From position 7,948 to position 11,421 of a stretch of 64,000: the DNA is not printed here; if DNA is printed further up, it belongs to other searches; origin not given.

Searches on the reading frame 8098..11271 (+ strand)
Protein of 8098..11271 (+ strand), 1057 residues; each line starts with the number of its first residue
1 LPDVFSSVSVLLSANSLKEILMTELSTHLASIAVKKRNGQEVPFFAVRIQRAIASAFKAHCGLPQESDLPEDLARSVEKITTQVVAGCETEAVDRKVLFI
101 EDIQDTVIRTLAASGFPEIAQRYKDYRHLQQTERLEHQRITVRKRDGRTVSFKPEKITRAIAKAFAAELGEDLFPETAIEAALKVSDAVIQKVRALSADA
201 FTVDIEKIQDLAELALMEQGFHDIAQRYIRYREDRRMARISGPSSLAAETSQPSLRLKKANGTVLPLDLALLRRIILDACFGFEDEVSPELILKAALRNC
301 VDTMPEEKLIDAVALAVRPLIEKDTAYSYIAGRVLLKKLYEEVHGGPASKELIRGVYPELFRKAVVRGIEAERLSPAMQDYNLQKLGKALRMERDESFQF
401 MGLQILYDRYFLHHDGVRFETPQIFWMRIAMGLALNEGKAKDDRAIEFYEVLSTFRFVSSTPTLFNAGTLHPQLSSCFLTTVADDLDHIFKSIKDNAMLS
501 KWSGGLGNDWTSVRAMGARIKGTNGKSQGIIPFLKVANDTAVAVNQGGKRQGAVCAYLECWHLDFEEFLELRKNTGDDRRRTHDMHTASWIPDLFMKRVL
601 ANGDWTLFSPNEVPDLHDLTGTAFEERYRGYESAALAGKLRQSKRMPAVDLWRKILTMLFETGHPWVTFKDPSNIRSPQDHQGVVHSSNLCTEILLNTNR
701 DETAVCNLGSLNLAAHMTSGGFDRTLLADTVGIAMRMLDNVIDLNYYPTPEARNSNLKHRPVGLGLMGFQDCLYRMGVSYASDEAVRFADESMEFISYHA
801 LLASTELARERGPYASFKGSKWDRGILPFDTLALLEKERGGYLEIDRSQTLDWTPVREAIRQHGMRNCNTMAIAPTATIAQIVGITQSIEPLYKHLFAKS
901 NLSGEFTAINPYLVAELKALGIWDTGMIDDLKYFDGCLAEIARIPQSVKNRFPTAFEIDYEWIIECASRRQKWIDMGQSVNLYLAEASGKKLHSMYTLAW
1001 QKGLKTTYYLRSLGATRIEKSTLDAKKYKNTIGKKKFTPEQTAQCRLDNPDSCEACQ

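Call 82: search_protein_families(library=pfam, proteins=[window:8098-11271:+], max_evalue=0.0001)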
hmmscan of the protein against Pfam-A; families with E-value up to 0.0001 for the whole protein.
window:8098-11271:+ (1057 aa): 3 families
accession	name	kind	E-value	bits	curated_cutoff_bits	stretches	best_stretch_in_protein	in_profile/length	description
PF02867.20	Ribonuc_red_lgC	-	2.6e-188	627.4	23.9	1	475-1010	1-523/523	Ribonucleotide reductase, barrel domain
PF03477.21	ATP-cone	-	4.5e-37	126.9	25.8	2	141-236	2-87/88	ATP cone domain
PF00317.26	Ribonuc_red_lgN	-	9.4e-24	83.7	28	1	397-470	2-75/77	Ribonucleotide reductase, all-alpha domain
